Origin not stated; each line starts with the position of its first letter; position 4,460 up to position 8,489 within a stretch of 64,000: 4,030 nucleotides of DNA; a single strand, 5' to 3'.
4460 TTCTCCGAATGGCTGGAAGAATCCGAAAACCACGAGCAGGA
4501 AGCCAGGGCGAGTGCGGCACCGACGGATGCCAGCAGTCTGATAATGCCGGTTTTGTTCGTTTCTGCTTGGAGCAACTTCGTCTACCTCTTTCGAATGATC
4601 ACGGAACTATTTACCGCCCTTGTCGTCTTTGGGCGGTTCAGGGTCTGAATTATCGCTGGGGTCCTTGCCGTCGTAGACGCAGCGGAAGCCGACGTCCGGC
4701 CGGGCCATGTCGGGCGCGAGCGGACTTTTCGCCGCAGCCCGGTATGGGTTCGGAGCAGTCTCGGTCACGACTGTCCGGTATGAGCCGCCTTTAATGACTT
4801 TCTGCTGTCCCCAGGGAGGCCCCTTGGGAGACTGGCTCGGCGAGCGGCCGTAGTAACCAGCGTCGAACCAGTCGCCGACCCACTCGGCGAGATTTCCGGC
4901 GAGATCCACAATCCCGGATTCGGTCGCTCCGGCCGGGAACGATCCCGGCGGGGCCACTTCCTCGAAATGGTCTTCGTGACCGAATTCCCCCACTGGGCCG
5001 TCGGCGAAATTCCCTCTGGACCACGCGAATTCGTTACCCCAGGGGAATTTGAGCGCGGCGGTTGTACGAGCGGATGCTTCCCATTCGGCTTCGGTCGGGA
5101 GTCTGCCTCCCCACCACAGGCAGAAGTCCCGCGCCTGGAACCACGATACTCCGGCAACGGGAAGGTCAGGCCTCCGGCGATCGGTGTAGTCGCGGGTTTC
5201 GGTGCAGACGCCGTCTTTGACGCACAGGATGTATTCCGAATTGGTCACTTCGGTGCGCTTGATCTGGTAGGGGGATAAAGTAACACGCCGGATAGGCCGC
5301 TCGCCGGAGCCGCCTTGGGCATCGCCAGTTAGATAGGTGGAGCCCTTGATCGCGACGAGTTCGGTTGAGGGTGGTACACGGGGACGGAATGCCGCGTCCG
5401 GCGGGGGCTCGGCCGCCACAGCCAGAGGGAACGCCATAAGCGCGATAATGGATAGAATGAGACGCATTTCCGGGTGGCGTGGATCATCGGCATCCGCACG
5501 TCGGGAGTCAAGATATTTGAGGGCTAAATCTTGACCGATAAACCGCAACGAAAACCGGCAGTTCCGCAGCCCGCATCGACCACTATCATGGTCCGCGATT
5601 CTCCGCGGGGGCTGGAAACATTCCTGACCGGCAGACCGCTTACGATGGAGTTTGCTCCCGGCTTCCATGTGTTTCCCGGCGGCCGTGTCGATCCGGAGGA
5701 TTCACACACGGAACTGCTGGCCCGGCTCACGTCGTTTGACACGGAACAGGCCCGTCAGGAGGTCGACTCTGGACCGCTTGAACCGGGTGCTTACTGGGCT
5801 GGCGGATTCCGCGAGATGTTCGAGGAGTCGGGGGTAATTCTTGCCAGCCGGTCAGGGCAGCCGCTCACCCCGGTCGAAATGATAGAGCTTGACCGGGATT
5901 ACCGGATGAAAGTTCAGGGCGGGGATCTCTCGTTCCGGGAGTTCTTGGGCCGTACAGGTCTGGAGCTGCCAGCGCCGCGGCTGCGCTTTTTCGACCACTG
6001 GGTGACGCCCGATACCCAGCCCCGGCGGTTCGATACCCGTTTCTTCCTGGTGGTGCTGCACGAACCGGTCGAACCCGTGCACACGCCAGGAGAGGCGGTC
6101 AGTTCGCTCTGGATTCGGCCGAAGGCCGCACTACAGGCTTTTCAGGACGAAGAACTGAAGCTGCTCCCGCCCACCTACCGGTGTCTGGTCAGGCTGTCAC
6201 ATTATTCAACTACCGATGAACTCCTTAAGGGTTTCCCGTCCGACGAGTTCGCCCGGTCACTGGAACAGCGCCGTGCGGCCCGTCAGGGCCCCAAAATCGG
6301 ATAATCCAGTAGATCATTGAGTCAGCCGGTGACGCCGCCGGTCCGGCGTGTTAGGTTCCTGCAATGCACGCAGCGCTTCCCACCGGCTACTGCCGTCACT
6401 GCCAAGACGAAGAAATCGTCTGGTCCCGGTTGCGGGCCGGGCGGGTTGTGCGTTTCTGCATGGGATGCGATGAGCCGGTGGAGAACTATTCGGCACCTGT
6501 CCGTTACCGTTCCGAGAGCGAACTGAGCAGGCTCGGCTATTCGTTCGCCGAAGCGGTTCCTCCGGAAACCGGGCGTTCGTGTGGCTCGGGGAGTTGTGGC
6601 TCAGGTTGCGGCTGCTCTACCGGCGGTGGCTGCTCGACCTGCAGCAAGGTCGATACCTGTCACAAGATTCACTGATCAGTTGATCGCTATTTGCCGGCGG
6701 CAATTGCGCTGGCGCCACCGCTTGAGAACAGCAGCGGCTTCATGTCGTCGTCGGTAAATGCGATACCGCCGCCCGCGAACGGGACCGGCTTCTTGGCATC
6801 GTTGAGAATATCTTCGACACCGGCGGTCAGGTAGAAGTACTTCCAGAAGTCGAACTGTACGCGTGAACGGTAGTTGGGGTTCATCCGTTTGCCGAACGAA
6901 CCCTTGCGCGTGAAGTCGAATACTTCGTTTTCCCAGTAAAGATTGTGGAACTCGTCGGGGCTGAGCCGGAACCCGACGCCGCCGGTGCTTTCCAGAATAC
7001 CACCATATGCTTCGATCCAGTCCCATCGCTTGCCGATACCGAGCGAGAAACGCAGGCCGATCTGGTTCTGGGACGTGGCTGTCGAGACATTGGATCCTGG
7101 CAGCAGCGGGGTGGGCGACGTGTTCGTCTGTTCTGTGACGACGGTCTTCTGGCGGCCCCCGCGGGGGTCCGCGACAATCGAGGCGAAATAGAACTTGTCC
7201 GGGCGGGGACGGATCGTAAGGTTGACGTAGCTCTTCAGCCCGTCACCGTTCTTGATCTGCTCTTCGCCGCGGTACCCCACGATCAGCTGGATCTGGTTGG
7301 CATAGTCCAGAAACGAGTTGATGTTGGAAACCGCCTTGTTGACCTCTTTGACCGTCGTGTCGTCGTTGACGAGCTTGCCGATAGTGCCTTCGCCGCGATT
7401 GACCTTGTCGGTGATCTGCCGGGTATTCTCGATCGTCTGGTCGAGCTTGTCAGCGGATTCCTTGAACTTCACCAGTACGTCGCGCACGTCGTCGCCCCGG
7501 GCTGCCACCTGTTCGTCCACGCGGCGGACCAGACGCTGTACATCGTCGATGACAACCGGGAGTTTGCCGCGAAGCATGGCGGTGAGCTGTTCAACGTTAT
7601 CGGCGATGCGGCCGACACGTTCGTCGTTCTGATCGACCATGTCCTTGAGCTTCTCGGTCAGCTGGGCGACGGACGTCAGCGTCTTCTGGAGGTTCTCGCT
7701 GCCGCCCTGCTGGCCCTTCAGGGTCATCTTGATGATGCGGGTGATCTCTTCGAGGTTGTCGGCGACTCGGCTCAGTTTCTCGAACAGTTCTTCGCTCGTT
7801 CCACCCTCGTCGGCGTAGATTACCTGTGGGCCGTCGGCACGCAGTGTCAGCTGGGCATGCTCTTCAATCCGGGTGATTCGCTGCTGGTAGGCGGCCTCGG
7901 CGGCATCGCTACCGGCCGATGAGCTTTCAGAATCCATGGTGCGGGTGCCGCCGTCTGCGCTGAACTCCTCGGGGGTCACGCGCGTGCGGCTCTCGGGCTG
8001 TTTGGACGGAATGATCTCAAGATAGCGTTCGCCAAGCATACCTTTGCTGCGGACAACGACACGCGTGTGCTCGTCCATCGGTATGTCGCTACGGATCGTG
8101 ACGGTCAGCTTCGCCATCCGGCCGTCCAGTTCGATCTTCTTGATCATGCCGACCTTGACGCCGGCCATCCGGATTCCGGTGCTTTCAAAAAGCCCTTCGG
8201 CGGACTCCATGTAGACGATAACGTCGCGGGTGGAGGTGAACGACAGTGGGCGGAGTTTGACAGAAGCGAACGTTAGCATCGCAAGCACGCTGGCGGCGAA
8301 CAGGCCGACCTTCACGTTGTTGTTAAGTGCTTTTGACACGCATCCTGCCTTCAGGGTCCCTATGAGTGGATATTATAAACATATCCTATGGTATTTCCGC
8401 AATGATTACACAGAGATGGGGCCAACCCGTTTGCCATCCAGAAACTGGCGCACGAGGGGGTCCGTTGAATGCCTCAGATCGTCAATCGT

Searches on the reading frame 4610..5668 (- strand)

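Call 87: search_protein_families(library=pfam, proteins=[window:4610-5668:-], max_evalue=0.0001)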
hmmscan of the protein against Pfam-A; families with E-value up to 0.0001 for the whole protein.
window:4610-5668:- (353 aa): 1 family
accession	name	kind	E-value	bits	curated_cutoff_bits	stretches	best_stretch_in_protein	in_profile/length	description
PF03781.23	FGE-sulfatase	-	9.1e-45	153.7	23.3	1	102-331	3-254/255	Sulfatase-modifying factor enzyme 1-like domain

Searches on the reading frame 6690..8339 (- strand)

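Call 87: search_protein_families(library=pfam, proteins=[window:6690-8339:-], max_evalue=0.0001)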
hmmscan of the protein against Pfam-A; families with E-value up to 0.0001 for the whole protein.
window:6690-8339:- (550 aa): 1 family
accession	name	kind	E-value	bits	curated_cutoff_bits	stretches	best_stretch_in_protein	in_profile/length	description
PF02470.25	MlaD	-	1.5e-15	57.6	25.1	1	37-111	2-80/81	MlaD protein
